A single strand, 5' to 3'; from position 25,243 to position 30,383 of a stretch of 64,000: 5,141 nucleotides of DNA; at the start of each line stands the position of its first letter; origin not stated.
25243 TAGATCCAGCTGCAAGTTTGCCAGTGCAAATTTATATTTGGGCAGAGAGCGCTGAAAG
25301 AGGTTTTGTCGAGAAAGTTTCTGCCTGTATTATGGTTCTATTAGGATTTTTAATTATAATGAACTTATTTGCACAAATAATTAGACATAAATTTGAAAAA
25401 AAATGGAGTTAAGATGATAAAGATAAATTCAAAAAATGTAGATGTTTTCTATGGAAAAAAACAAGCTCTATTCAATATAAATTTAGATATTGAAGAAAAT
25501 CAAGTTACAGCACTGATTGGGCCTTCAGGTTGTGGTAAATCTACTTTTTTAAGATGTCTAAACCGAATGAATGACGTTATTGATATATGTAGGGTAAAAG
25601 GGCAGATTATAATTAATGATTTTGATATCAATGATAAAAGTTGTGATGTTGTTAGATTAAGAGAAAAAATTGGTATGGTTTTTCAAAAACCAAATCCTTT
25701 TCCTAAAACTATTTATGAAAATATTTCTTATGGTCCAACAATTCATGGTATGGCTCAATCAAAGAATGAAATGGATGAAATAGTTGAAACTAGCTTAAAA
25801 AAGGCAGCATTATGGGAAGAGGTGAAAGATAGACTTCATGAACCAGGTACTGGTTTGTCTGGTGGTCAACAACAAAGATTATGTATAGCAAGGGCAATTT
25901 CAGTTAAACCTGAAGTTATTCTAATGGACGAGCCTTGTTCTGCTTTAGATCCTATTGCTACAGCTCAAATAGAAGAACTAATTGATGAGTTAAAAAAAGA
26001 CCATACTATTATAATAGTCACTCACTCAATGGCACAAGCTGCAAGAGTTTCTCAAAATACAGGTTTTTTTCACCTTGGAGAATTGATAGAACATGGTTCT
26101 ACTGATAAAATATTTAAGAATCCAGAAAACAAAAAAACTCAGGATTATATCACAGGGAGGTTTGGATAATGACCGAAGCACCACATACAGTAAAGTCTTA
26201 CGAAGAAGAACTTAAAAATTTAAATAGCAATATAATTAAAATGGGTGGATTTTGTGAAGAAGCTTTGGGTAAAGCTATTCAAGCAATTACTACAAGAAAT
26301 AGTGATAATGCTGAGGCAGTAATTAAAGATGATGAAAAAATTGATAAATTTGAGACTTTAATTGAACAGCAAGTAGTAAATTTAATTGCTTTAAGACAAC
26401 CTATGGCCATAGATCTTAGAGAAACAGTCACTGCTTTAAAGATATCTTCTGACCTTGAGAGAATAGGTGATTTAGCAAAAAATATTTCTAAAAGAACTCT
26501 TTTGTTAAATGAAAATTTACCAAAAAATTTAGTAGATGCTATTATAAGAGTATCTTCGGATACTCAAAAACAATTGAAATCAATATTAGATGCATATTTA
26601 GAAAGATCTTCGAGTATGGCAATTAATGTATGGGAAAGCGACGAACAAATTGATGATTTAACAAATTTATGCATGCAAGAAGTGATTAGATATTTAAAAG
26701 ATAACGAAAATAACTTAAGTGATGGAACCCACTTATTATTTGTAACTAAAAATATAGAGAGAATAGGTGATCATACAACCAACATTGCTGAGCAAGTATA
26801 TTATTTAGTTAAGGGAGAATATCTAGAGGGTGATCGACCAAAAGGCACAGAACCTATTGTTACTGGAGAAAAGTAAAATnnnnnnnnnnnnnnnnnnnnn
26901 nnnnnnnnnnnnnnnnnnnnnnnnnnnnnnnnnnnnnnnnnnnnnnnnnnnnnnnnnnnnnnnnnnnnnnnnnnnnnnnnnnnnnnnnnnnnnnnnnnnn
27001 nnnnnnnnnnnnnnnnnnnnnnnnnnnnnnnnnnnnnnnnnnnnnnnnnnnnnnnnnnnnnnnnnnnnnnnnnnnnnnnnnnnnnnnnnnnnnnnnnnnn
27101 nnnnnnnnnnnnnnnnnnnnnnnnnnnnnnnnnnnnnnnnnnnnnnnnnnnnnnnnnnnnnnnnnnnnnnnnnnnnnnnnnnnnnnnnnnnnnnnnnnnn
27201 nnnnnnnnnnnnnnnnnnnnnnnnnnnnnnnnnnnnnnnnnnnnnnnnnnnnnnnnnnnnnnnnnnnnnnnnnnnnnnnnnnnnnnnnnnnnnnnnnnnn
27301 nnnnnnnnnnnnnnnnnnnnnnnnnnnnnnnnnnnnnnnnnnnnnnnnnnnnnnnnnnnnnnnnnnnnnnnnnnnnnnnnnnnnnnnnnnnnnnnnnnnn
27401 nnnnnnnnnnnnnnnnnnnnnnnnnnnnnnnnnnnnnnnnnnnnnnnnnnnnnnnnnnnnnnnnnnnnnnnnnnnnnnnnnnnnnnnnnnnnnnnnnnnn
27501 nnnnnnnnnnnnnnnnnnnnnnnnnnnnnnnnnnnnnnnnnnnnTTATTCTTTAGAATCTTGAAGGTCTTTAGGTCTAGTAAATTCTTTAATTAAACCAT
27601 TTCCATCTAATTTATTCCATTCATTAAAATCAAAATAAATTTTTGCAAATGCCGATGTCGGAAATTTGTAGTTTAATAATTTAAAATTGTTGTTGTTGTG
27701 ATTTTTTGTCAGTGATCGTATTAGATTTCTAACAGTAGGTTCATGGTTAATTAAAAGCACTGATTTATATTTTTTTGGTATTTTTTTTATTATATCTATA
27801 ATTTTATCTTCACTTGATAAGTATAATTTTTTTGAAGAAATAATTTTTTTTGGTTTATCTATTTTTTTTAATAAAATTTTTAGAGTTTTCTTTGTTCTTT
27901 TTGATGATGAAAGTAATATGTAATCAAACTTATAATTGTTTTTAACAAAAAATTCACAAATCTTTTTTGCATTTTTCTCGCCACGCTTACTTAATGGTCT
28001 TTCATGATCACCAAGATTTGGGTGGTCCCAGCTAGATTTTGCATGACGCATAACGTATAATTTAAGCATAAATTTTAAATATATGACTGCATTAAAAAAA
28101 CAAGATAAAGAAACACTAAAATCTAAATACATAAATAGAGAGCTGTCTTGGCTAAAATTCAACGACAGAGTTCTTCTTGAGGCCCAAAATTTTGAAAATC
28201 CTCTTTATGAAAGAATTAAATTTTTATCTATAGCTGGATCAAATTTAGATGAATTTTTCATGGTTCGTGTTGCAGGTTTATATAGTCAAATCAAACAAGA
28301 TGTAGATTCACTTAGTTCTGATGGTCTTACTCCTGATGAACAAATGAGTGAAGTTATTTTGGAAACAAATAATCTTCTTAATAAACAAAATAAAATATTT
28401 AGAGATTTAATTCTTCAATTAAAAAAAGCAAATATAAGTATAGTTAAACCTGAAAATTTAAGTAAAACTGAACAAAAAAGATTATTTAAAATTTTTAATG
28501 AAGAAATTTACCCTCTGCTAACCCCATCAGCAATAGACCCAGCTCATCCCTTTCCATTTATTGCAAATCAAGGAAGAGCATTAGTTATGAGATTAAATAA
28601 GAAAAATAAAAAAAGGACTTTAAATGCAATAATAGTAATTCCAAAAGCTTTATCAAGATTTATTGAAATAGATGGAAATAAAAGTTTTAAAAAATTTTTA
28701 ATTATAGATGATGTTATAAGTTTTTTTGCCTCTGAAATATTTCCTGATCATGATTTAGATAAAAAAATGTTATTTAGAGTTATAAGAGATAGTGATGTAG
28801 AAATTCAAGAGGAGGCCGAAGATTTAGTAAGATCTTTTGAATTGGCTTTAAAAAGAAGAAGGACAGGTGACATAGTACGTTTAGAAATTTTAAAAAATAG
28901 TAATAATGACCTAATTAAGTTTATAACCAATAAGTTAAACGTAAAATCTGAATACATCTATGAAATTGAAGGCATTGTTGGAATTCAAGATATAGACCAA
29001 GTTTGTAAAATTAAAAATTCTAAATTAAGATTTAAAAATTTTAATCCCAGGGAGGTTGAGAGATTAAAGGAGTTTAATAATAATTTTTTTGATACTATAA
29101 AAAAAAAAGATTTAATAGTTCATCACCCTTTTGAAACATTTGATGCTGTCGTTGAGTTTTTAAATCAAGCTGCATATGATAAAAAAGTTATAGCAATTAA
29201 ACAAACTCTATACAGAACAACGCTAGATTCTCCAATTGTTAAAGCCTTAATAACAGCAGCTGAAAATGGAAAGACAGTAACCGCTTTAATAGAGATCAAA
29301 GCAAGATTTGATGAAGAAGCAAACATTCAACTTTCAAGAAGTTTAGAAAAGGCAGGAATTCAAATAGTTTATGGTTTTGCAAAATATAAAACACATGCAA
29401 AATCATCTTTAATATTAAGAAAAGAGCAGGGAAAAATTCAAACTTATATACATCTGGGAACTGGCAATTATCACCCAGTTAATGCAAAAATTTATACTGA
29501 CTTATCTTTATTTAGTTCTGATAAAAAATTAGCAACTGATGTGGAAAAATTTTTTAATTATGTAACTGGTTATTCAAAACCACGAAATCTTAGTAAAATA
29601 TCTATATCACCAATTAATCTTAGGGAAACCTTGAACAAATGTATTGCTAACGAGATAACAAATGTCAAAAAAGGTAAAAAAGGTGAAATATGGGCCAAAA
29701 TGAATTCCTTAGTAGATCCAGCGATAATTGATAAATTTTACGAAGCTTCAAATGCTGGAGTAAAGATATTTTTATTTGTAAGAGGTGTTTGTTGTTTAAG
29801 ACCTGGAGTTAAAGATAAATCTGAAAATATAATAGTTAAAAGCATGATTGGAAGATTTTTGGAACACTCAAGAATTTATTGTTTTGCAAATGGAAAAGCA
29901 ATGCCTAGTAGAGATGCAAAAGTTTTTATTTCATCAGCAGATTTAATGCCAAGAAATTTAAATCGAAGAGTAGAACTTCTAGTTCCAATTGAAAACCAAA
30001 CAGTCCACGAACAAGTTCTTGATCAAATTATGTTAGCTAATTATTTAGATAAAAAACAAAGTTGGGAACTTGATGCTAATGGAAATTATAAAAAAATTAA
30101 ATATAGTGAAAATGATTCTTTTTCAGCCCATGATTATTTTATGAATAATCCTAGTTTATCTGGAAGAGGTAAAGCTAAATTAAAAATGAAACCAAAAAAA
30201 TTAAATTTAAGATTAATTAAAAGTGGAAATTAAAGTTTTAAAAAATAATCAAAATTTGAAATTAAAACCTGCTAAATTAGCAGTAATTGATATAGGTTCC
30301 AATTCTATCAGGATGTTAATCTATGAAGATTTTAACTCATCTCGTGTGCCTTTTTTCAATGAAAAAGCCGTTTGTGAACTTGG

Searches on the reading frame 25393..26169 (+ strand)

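Call 8: search_protein_families(library=pfam, proteins=[window:25393-26169:+], max_evalue=0.01)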
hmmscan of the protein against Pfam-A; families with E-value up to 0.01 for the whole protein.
window:25393-26169:+ (258 aa): 12 families
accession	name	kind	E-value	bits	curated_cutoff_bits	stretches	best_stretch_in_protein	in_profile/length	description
PF00005.33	ABC_tran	-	1.1e-32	113.9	25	1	27-182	2-136/137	ABC transporter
PF13304.12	AAA_21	-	1.5e-12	48.6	27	2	125-213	207-300/304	AAA domain, putative AbiEii toxin, Type IV TA system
PF02463.25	SMC_N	-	1.7e-08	34.6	40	1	35-227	23-213/220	RecF/RecN/SMC N terminal domain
PF20703.3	nSTAND1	-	2.8e-05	24.4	27.1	1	13-55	10-52/379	Novel STAND NTPase 1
PF13175.12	AAA_15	-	3e-05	24.3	32.1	1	28-106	16-103/374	AAA ATPase domain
PF13401.12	AAA_22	-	0.00027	21.7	27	1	35-121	4-65/130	AAA domain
PF03193.22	RsgA_GTPase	-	0.00037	20.8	30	1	23-58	94-128/174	RsgA GTPase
PF13476.12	AAA_23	-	0.00071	20.7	27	1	27-56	13-39/201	AAA domain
PF03215.21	Rad17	-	0.0013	19.1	23.8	1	23-59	32-68/186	Rad17 P-loop domain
PF13555.12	AAA_29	-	0.0015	18.7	27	1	31-53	17-39/61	P-loop containing region of AAA domain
PF13238.12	AAA_18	-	0.0066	17.3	29.4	0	41-70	3-36/128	AAA domain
PF24389.1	ORC-CDC6-like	-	0.0066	15.7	27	1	32-56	28-52/571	ORC-CDC6-like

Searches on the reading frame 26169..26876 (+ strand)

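Call 8: search_protein_families(library=pfam, proteins=[window:26169-26876:+], max_evalue=0.01)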
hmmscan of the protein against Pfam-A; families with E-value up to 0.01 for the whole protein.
window:26169-26876:+ (235 aa): 1 family
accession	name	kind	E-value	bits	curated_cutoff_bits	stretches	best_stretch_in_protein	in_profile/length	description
PF01895.24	PhoU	-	2.2e-42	143.8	23.5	2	22-109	1-88/89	PhoU domain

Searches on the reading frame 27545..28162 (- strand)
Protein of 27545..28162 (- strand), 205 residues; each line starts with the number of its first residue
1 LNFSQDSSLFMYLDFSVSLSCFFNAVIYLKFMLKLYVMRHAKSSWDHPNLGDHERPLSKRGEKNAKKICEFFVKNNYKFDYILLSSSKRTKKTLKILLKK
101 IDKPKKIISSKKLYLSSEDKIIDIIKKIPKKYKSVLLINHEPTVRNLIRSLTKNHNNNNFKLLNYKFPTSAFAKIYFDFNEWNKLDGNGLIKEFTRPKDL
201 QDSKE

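Call 8: search_protein_families(library=pfam, proteins=[window:27545-28162:-], max_evalue=0.01)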
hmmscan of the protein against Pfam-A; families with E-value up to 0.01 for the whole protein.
window:27545-28162:- (205 aa): 1 family
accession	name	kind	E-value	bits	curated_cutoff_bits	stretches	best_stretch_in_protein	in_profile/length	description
PF00300.27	His_Phos_1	-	1.8e-10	41.3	21.7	1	35-104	1-70/194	Histidine phosphatase superfamily (branch 1)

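Call 28: search_protein_families(library=ncbifam, proteins=[window:27545-28162:-], max_evalue=0.001)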
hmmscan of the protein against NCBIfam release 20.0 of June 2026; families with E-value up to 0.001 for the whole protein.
window:27545-28162:- (205 aa): 14 families
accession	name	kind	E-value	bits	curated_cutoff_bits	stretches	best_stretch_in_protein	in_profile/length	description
TIGR00249.1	sixA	equivalog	1.3e-17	64.1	74.5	1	34-167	2-132/154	phosphohistidine phosphatase SixA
TIGR01258.1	pgm_1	subfamily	6.5e-11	42.1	81.7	1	34-103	2-73/245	2,3-bisphosphoglycerate-dependent phosphoglycerate mutase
NF010713.0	PRK14115.1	equivalog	1.3e-10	41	305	1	32-103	1-74/248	2,3-diphosphoglycerate-dependent phosphoglycerate mutase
NF045917.1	PhserinePhPspA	equivalog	8.6e-07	28.8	350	1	32-102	1-71/211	phosphoserine phosphatase PspA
NF002339.0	PRK01295.1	equivalog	6.4e-06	25.8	316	1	35-105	5-77/206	2,3-bisphosphoglycerate-dependent phosphoglycerate mutase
TIGR03162.1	ribazole_cobC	equivalog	1e-05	25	162.9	1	35-104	1-69/176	alpha-ribazole phosphatase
NF010718.0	PRK14120.1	equivalog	2.1e-05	24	366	1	32-103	4-77/249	phosphoglyceromutase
NF002217.0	PRK01112.1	equivalog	3.6e-05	23.2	320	1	32-107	1-75/228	2,3-bisphosphoglycerate-dependent phosphoglycerate mutase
NF010714.0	PRK14116.1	equivalog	5.3e-05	22.8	401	1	32-103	1-74/229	2,3-diphosphoglycerate-dependent phosphoglycerate mutase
NF010716.0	PRK14118.1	equivalog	0.00028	20.3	409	1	34-102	2-72/227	2,3-diphosphoglycerate-dependent phosphoglycerate mutase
NF011580.0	PRK15004.1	equivalog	0.00029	20.9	250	1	34-109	2-77/203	adenosylcobalamin/alpha-ribazole phosphatase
NF010717.0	PRK14119.1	equivalog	0.00038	20.1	378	0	32-103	1-74/228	2,3-diphosphoglycerate-dependent phosphoglycerate mutase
NF002901.0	PRK03482.1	equivalog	0.00043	20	261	1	32-102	1-71/215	2,3-diphosphoglycerate-dependent phosphoglycerate mutase GpmB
NF010715.0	PRK14117.1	equivalog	0.00069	19.1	421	0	32-102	1-73/230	phosphoglycerate mutase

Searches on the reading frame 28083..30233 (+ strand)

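Call 8: search_protein_families(library=pfam, proteins=[window:28083-30233:+], max_evalue=0.01)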
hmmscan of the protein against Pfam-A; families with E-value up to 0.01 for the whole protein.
window:28083-30233:+ (716 aa): 5 families
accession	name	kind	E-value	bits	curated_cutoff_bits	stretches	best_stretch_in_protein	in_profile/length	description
PF17941.7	PP_kinase_C_1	-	3.4e-70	235.4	25.7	1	335-499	2-166/167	Polyphosphate kinase C-terminal domain 1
PF13090.12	PP_kinase_C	-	9.7e-60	201.4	25.8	1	507-682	2-171/172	Polyphosphate kinase C-terminal domain 2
PF02503.22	PP_kinase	-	9.2e-51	172.6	31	1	130-304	2-180/183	Polyphosphate kinase middle domain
PF13089.11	PP_kinase_N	-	5.5e-37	126.8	23.8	1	16-121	1-107/107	Polyphosphate kinase N-terminal domain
PF13091.12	PLDc_2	-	8.8e-11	42.2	27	2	378-493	18-130/132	PLD-like domain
